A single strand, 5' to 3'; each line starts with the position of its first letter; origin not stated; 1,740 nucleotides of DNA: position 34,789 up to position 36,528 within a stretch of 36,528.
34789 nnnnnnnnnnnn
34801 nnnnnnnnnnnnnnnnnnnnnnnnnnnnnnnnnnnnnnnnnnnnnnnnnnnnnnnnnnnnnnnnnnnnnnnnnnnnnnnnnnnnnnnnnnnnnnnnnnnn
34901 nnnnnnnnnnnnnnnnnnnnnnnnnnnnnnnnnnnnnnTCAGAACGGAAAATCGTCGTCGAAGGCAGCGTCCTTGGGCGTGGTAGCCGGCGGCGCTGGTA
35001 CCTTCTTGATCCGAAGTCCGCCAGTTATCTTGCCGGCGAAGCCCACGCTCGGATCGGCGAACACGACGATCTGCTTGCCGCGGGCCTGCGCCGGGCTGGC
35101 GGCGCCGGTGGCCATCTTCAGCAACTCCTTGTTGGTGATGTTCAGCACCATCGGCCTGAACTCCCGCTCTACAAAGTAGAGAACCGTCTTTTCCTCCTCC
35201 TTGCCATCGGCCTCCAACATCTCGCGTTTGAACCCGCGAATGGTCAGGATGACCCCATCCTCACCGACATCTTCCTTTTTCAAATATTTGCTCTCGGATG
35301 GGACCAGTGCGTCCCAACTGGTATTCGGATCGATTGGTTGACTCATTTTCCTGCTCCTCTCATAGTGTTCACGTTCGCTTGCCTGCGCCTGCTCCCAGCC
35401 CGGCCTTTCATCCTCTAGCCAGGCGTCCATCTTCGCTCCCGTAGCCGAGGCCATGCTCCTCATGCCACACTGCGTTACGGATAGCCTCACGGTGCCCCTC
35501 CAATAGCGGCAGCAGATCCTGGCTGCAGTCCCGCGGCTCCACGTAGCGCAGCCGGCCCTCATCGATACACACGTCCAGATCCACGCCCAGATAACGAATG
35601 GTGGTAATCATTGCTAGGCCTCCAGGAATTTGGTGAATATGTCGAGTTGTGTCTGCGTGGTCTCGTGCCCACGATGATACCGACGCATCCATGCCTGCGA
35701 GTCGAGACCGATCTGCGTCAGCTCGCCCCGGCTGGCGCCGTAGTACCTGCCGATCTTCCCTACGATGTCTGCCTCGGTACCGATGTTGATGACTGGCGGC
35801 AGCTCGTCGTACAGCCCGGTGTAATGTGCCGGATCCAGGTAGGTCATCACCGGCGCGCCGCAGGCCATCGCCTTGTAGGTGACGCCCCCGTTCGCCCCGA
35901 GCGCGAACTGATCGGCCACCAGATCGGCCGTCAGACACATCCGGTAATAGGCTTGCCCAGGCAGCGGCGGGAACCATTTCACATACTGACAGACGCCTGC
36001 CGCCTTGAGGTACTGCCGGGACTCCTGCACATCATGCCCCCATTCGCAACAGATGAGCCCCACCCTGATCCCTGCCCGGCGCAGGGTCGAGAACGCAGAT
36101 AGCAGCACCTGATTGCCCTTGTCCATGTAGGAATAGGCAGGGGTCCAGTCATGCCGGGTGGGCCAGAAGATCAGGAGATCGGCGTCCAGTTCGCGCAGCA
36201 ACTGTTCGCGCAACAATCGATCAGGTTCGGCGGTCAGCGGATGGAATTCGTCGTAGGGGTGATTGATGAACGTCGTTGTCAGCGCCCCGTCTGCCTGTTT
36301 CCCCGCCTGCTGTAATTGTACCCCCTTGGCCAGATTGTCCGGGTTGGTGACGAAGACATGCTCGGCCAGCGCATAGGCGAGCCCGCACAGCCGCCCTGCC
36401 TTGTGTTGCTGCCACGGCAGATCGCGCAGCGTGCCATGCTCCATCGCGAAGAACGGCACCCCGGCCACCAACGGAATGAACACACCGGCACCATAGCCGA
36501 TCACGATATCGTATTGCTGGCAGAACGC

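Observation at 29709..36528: Amino-sugar synthesis, transfer and amidation toolkit chained into a phage replication operon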

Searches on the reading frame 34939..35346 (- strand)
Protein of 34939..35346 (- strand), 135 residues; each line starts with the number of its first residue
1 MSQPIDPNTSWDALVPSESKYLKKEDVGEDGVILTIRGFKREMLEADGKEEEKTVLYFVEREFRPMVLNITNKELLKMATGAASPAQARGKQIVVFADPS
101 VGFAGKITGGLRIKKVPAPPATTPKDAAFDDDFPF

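Call 53: search_protein_families(library=ncbifam, proteins=[window:34939-35346:-], max_evalue=0.001)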
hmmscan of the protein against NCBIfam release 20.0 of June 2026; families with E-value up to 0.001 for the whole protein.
window:34939-35346:- (135 aa): 0 families

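Call 64: search_protein_representatives(protein=window:34939-35346:-)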
Query: 135 residues. Proteins with E-value up to 0.001 (for the whole library): 1836; up to 1e-10: 296; up to 1e-30: 7. The best 150 are listed.
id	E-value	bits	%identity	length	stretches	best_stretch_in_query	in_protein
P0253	1.5e-40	154.3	65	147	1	9-127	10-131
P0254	5.9e-37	142.7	59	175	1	2-135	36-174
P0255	8.6e-36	139.0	56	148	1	4-123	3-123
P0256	4.3e-34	133.5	56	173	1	5-132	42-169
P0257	1.5e-33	131.7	50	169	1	9-135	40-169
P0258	8.2e-32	126.1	54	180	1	9-135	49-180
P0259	7.3e-31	123.0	53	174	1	4-118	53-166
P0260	2.8e-30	121.1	49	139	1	5-126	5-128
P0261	8.1e-28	113.2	50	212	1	5-125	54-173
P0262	1.2e-27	112.6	48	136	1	9-135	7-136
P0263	1.4e-27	112.4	51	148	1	5-121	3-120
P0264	2.4e-27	111.6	53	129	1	5-124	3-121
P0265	4.1e-27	110.9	54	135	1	12-118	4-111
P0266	7.9e-27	109.9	52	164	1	7-116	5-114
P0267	1.0e-24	103.2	51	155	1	5-115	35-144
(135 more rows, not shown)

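Call 66: search_solved_structures(query=A3, max_evalue=10)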
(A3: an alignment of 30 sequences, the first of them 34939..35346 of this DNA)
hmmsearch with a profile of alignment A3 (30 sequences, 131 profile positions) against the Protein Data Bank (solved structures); distinct sequences matched with E-value up to 10: 2.
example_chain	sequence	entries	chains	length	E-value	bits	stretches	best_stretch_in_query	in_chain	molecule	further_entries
5tgs_A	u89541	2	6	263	1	12.1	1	58-98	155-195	7-carboxy-7-deazaguanine synthase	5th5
8tl0_A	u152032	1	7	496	2.1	11.1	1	51-98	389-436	CHAT domain-containing protein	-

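Call 67: search_protein_families(library=pfam, alignment_id=A3, max_evalue=0.1)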
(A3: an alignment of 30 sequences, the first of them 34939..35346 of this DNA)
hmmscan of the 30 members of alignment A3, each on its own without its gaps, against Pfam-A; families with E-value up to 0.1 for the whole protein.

A. member 1, window:34939-35346:- (135 aa): 0 families

B. families by the number of members that match (of 30 scanned): 5 families
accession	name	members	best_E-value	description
PF11133.13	Phage_head_fibr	1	0.022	Head fiber protein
PF16398.10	DUF5007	1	0.051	Domain of unknown function (DUF5007)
PF13341.12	RAG2_PHD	1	0.051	RAG2 PHD domain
PF12355.13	Dscam_C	1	0.055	Down syndrome cell adhesion molecule C terminal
PF23626.1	CCD_aECM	1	0.083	aECM cysteine-cradle domain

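Call 76: predict_structure(alignment_id=A3)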
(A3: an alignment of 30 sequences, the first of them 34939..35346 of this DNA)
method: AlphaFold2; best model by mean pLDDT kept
length: 135 residues; sequences in the alignment: 30
mean_pLDDT: 79.9   pTM: 0.64
mean pLDDT of the five models: 79.9, 78.6, 75.4, 74.9, 73.8
residues with pLDDT >= 90: 38; 70-90: 66; 50-70: 25; < 50: 6
segments of 3 or more residues with pLDDT < 50: 14-16
pLDDT, mean of each block of 10 residues (from residue 1): 63 53 82 93 85 91 88 89 88 91 76 84 64 63
secondary structure, 60 per line:
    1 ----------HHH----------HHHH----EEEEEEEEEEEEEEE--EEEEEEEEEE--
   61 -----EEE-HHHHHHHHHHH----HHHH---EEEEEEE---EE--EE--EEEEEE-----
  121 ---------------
elements in order: H24-27 E32-46 E49-58 E66-68 H70-80 H85-88 E92-98 E110-115

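Call 78: fold_search(model_id=the predicted structure, library=pdb)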
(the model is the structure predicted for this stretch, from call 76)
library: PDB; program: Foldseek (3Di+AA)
matches with E <= 10: 439; with E <= 0.001: 0
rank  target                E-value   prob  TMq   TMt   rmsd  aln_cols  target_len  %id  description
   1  7kbb_D                1.1e-01  0.21  0.19  0.16  15.0       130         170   12  Cryo-EM structure of the HCMV pentamer bound by Fabs 2-18 and 8I21 (released 2021-08-11)
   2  8b67_A                1.1e-01  0.20  0.22  0.04  16.9       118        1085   11  The crystal structure of M644G variant of DNA Pol Epsilon containing CTP in the polymerase active site (released 2023-10-25)
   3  4z9c_B                1.7e-01  0.60  0.33  0.37   7.4       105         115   13  EcPltAB Oxidized (released 2016-10-12)
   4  2k75_MODEL_1_A        1.9e-01  0.66  0.34  0.41   8.2       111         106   17  Solution NMR structure of the OB domain of Ta0387 from Thermoplasma acidophilum. Northeast Structural Genomics (released 2008-08-19)
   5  6fwk_B                1.9e-01  0.15  0.22  0.04  16.7       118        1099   11  The crystal structure of Pol2CORE-M644G in complex with DNA and an incoming nucleotide (released 2019-01-30)
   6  5whu_H                2.0e-01  0.51  0.32  0.34   8.8       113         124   14  Crystal structure of 3'SL bound ArtB (released 2017-10-25)
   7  6h1v_A                2.0e-01  0.18  0.21  0.03  16.9       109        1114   11  The crystal structure of Pol2CORE in complex with DNA and an incoming nucleotide, carrying an Fe-S cluster (released 2019-04-24)
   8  8b7e_A                2.3e-01  0.18  0.21  0.03  17.2       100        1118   10  The crystal structure of N828V variant of DNA Pol Epsilon containing UTP in the polymerase active site (released 2023-10-25)
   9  7r3x_A                2.3e-01  0.16  0.21  0.03  14.9       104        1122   12  The crystal structure of the L439V variant of Pol2CORE in complex with DNA and an incoming nucleotide (released 2022-07-27)
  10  6cqk_B                2.4e-01  0.30  0.27  0.34   7.9        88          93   16  Crystal Structure of mitochondrial single-stranded DNA binding proteins from S. cerevisiae, Rim1 (Form1) (released 2018-05-30)
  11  8wmm_A                2.6e-01  0.28  0.27  0.05  10.4       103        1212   16  Structure of CbCas9-PcrIIC1 complex bound to 28-bp DNA substrate (20-nt complementary) (released 2024-06-05)
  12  7t4q_D                2.6e-01  0.14  0.21  0.18  15.8       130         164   12  CryoEM structure of the HCMV Pentamer gH/gL/UL128/UL130/UL131A in complex with neutralizing fabs 2C12, 7I13 and 13H11 (released 2022-03-23)
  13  5whu_C                2.7e-01  0.41  0.30  0.33   7.3       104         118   10  Crystal structure of 3'SL bound ArtB (released 2017-10-25)
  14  5whu_J                2.7e-01  0.41  0.31  0.34   7.8       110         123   14  Crystal structure of 3'SL bound ArtB (released 2017-10-25)
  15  3kf8_A                2.7e-01  0.30  0.26  0.18  10.2        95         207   16  Crystal structure of C. tropicalis Stn1-ten1 complex (released 2009-12-22)
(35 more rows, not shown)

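Call 80: fold_search(model_id=the predicted structure, library=viral)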
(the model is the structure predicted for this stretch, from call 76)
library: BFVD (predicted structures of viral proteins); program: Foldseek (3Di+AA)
matches with E <= 10: 883; with E <= 0.001: 11
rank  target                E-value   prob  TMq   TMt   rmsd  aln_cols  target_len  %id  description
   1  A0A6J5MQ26            9.2e-12  1.00  0.67  0.74  10.2       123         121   32  Uncharacterized protein [uncultured Caudovirales phage]
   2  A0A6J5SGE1            4.5e-08  1.00  0.63  0.51  13.0       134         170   29  Uncharacterized protein [uncultured Caudovirales phage]
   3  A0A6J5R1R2            4.6e-07  1.00  0.58  0.62  10.0       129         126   23  Uncharacterized protein [uncultured Caudovirales phage]
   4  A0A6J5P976            8.2e-06  1.00  0.55  0.36   7.7       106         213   22  Uncharacterized protein [uncultured Caudovirales phage]
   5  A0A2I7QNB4            9.2e-06  1.00  0.63  0.51   7.7       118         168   27  (no name in the UniProt tables at hand)
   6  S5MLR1                1.4e-05  1.00  0.55  0.55   5.1       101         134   20  (no name in the UniProt tables at hand)
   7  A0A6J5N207            2.3e-05  1.00  0.64  0.51   3.9       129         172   19  Uncharacterized protein [uncultured Caudovirales phage]
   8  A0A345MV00            4.9e-05  1.00  0.54  0.35   4.8       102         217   19  (no name in the UniProt tables at hand)
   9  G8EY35                1.5e-04  1.00  0.60  0.45   2.5        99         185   18  Uncharacterized protein [Synechococcus phage S-CAM8]
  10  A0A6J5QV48            6.4e-04  1.00  0.37  0.32  10.7       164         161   19  DUF669 domain-containing protein [uncultured Caudovirales phage]
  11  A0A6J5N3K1            7.7e-04  1.00  0.44  0.44   4.3        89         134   27  Uncharacterized protein (Fragment) [uncultured Caudovirales phage]
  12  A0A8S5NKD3            1.3e-03  1.00  0.45  0.42  16.8       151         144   14  Uncharacterized protein [Siphoviridae sp. ctK0l2]
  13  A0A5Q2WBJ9            1.5e-03  0.99  0.34  0.27  12.4       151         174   13  (no name in the UniProt tables at hand)
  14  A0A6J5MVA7            1.7e-03  1.00  0.40  0.35   8.8       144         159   14  Uncharacterized protein [uncultured Caudovirales phage]
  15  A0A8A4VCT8            2.3e-03  0.99  0.38  0.31  10.4       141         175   13  (no name in the UniProt tables at hand)
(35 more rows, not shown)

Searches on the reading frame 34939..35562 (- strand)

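Call 5: search_protein_families(library=pfam, proteins=[window:34939-35562:-], max_evalue=0.01)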
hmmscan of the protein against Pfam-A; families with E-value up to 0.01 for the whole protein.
window:34939-35562:- (207 aa): 0 families

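Call 7: search_protein_families(library=phrogs, proteins=[window:34939-35562:-], max_evalue=0.01)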
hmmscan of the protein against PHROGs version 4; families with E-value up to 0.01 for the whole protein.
window:34939-35562:- (207 aa): 2 families
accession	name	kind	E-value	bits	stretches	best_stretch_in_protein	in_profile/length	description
phrog_21613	-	unknown function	8.1e-12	46.2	1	90-187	13-111/166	-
phrog_11517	-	unknown function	0.001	19.9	1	129-187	44-102/188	-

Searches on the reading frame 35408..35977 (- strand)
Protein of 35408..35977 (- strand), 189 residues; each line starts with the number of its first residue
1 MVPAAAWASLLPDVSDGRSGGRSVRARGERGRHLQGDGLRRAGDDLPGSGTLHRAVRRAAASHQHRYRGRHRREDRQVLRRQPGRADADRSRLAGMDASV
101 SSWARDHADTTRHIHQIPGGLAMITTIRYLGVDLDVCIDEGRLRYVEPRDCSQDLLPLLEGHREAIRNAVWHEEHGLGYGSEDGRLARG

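Call 5: search_protein_families(library=pfam, proteins=[window:35408-35977:-], max_evalue=0.01)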
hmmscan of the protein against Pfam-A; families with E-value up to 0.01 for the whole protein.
window:35408-35977:- (189 aa): 0 families

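Call 7: search_protein_families(library=phrogs, proteins=[window:35408-35977:-], max_evalue=0.01)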
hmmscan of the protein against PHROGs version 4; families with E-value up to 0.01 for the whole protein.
window:35408-35977:- (189 aa): 0 families

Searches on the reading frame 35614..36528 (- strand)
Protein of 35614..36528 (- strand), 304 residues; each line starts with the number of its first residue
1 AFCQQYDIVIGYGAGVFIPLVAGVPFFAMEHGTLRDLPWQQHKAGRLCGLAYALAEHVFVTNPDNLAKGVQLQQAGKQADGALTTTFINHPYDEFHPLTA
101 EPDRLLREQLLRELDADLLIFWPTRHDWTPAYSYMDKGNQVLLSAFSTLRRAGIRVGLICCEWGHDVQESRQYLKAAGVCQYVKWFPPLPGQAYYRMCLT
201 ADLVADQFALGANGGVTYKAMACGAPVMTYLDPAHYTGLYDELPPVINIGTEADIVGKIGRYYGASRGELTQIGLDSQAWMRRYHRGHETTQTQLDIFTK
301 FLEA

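Call 5: search_protein_families(library=pfam, proteins=[window:35614-36504:-], max_evalue=0.01)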
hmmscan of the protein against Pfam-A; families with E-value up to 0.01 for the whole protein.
window:35614-36504:- (296 aa): 0 families

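Call 7: search_protein_families(library=phrogs, proteins=[window:35614-36504:-], max_evalue=0.01)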
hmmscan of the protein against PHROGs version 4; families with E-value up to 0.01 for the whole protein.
window:35614-36504:- (296 aa): 0 families

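Call 19: search_solved_structures(query=window:35614-36504:-, max_evalue=10)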
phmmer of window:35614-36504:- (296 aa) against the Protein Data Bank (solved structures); distinct sequences matched with E-value up to 10: 9.
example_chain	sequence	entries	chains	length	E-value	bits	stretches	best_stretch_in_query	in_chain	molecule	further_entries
2ypv_L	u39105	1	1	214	0.26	13.6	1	170-247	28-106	FAB 12C1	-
3liz_L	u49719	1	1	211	0.31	13.3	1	170-247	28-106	4C3 monoclonal antibody Light Chain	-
6m5z_A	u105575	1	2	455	0.48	12.7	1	112-175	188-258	GH30 Xylanase C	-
4rop_A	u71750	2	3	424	0.65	12.2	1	7-63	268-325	Enolase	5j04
1wtl_A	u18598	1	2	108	0.86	11.8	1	170-247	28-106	BENCE-JONES PROTEIN MCG (LIGHT CHAIN)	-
4yhs_A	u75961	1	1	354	0.98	11.6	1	163-252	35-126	Monosaccharide ABC transporter substrate-binding protein, CUT2 family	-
26wc_L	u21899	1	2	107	1.3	11.2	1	170-247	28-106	Variable domain of the 17H1 light chain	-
8xxw_L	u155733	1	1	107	1.5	11.1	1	170-247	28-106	M2-7-Light chain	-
5yfi_L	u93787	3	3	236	2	10.6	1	170-247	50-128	Light chain of Fab fragment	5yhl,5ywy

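Call 21: find_homologous_proteins(query=window:35614-36528:-, max_evalue=0.001)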
Query window:35614-36528:- (304 aa): 12 proteins with E <= 0.001 among 3462 candidates.
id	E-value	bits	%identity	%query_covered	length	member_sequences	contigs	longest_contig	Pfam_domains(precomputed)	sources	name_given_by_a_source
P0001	2.7e-77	278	46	97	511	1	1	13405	-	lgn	-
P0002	4.2e-76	274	44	99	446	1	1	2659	-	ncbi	-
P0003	2.1e-73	265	46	98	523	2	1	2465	PF00534.27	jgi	jgi:glycosyl transferase family 1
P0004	2.2e-72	262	43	98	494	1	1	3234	-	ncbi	ncbi:MAG: hypothetical protein ACE5KM_22205, partial [Planctomycetaceae bacterium]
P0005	4.1e-72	261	44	99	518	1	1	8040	-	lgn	-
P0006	3.7e-69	251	44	98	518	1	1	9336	-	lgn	-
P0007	2.3e-65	239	40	98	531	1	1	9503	-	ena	-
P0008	1.2e-31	128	32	92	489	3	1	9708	PF00534.27,PF13524.13,PF13692.13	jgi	jgi:glycosyltransferase involved in cell wall biosynthesis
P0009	1.4e-31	128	33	91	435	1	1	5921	PF00534.27,PF13524.13,PF13692.13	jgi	jgi:glycosyltransferase involved in cell wall biosynthesis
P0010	1.2e-30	125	33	92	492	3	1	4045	PF00534.27,PF13524.13,PF13692.13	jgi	-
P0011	2.5e-26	111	31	92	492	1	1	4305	PF00534.27,PF13524.13,PF13692.13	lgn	-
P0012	3.3e-4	38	34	40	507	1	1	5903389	-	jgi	jgi:hypothetical protein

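Call 22: find_encoding_contigs(protein=P0001, flank=10000, max_places=3)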
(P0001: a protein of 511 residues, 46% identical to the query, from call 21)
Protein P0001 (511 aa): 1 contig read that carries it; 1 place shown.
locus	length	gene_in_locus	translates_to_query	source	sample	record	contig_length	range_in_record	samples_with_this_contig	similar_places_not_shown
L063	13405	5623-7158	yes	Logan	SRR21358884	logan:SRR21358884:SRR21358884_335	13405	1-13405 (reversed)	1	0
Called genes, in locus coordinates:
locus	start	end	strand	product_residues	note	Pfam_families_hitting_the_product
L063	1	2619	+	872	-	?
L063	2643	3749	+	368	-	-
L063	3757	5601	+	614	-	PF13522:GATase_6, PF13537:GATase_7, PF00733:Asn_synthase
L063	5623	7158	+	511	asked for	-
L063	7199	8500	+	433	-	PF03721:UDPG_MGDP_dh_N, PF00984:UDPG_MGDP_dh, PF03720:UDPG_MGDP_dh_C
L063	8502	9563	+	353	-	PF01408:GFO_IDH_MocA, PF03447:NAD_binding_3, PF02894:GFO_IDH_MocA_C, PF22725:GFO_IDH_MocA_C3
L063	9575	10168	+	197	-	PF25084:LbH_EIF2B (weak), PF14602:Hexapep_2 (faint), PF00132:Hexapep, PF25087:GMPPB_C (weak), PF00132:Hexapep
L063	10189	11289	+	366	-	PF00155:Aminotran_1_2, PF00266:Aminotran_5 (weak), PF01041:DegT_DnrJ_EryC1, PF01053:Cys_Met_Meta_PP, PF01212:Beta_elim_lyase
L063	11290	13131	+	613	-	PF13522:GATase_6, PF13537:GATase_7, PF00733:Asn_synthase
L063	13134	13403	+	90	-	?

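Call 23: find_encoding_contigs(protein=P0007, flank=10000, max_places=3)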
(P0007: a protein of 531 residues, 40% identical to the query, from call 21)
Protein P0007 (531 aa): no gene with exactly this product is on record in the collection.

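Call 24: find_encoding_contigs(protein=P0006, flank=10000, max_places=3)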
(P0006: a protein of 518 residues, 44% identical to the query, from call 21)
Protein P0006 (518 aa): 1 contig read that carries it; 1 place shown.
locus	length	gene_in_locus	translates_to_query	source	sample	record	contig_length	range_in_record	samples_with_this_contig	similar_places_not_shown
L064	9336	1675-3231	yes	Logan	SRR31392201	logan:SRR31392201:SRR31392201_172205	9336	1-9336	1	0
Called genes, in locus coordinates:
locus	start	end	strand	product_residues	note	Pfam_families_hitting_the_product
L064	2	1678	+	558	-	?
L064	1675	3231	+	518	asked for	-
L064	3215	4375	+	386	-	-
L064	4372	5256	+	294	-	PF01370:Epimerase, PF04321:RmlD_sub_bind, PF13460:NAD_binding_10 (weak), PF16363:GDP_Man_Dehyd (faint)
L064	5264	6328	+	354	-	-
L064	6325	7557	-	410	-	PF13439:Glyco_transf_4, PF13579:Glyco_trans_4_4, PF00534:Glycos_transf_1, PF13692:Glyco_trans_1_4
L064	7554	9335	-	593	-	?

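Call 53: search_protein_families(library=ncbifam, proteins=[P0001], max_evalue=0.001)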
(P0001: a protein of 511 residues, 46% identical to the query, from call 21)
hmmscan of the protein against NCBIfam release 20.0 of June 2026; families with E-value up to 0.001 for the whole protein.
P0001 (511 aa): 1 family
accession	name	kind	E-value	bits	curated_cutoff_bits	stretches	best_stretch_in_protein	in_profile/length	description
TIGR03449.1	mycothiol_MshA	equivalog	2.5e-05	23.3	462.5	1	342-498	233-397/406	D-inositol-3-phosphate glycosyltransferase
